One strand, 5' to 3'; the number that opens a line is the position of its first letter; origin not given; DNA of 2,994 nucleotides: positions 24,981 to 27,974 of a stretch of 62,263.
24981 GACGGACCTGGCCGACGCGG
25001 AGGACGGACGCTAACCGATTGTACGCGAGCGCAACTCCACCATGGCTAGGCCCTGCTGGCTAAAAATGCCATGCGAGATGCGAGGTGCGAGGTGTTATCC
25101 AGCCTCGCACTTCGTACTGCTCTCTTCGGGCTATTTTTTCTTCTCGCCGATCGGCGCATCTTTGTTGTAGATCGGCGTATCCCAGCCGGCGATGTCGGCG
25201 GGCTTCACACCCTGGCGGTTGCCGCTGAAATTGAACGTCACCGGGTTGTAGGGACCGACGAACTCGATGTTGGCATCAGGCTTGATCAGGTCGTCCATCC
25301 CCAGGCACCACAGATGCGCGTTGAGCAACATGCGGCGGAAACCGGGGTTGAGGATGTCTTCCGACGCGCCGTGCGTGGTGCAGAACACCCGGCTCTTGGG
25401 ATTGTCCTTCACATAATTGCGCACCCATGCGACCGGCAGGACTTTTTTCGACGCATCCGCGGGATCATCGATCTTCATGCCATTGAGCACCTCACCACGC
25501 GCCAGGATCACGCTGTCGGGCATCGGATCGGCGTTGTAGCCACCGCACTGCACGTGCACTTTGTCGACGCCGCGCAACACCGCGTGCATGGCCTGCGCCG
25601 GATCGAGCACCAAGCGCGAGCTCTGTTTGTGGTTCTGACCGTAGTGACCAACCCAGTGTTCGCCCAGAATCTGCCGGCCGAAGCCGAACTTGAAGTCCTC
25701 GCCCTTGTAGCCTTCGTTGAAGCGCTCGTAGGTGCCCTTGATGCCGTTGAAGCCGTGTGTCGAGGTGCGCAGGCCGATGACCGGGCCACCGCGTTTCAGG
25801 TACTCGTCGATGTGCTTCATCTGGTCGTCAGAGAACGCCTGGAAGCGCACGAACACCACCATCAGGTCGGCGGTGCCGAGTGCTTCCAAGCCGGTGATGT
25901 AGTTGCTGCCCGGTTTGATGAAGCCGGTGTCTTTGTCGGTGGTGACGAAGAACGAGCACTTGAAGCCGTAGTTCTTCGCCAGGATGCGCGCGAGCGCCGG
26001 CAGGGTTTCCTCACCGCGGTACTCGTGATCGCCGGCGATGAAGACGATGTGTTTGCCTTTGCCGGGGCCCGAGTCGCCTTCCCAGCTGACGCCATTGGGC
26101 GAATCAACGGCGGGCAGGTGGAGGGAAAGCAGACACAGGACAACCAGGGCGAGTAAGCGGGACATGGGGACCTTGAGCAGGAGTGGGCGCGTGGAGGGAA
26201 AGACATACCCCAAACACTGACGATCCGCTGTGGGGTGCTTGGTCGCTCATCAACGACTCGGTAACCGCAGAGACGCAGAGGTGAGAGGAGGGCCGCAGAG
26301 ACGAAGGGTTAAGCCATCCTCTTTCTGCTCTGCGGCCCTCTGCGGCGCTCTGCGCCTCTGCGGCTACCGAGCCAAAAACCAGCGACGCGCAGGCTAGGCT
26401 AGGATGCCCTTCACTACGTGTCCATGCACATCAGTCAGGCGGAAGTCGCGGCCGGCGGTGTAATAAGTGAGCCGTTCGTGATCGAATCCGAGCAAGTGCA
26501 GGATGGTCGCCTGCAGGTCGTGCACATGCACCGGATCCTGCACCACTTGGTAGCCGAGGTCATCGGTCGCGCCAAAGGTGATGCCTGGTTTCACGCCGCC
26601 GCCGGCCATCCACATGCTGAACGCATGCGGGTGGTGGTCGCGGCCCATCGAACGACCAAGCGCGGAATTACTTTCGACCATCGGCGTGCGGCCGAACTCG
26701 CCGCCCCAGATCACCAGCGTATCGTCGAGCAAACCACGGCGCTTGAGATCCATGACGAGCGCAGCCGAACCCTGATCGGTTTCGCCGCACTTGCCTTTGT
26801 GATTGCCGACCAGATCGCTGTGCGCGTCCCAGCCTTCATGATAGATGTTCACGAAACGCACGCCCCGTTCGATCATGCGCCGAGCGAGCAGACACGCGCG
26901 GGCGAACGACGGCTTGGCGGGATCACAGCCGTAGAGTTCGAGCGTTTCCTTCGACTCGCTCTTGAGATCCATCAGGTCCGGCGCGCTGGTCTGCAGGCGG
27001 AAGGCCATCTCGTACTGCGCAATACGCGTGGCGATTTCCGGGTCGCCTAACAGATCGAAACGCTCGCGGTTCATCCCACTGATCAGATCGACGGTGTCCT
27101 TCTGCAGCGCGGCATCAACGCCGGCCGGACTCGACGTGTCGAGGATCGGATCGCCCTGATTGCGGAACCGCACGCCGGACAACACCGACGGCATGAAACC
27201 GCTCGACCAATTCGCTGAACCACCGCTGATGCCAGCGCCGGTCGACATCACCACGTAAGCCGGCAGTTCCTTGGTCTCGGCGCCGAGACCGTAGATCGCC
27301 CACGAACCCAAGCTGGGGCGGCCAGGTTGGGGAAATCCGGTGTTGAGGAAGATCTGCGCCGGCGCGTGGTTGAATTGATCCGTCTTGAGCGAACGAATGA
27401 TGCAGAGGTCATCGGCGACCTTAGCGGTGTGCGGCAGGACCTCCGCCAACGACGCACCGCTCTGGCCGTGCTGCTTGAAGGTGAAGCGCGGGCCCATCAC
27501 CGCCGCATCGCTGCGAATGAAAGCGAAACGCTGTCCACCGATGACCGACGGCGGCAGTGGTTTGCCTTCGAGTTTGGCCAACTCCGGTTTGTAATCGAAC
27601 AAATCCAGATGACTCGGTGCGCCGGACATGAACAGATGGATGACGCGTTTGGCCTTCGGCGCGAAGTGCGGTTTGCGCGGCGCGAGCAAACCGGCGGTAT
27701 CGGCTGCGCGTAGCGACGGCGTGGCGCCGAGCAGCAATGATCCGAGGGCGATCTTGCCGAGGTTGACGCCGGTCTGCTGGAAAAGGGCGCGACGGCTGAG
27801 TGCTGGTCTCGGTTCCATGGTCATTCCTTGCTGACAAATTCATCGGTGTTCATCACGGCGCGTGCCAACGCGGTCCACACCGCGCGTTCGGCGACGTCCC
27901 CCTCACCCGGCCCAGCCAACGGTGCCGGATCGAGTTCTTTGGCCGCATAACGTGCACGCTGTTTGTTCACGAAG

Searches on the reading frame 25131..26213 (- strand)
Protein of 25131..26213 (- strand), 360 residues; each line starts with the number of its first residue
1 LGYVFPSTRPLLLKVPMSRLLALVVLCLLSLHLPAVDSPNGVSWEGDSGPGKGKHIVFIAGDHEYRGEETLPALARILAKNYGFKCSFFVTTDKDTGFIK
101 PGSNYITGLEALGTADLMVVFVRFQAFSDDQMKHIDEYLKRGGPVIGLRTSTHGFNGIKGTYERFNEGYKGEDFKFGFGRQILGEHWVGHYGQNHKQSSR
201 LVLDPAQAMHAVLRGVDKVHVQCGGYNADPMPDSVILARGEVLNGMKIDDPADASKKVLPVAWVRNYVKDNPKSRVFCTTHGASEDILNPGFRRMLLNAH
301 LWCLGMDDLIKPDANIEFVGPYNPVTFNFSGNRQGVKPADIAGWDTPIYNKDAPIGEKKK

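Call 3: search_protein_families(library=pfam, proteins=[window:25131-26213:-], max_evalue=0.1)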
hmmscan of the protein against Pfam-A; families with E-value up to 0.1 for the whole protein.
window:25131-26213:- (360 aa): 1 family
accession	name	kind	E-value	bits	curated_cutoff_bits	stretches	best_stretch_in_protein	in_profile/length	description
PF06283.17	ThuA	-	2e-10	41.7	33.4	1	69-303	18-209/209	Trehalose utilisation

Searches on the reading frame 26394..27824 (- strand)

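Call 39: search_protein_families(library=pfam, proteins=[window:26394-27824:-], max_evalue=0.00001)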
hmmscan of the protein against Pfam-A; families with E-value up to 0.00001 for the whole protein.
window:26394-27824:- (476 aa): 1 family
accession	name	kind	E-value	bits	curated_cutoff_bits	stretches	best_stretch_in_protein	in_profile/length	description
PF07394.17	DUF1501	-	4.4e-159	530.3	27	1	58-475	1-390/390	Protein of unknown function (DUF1501)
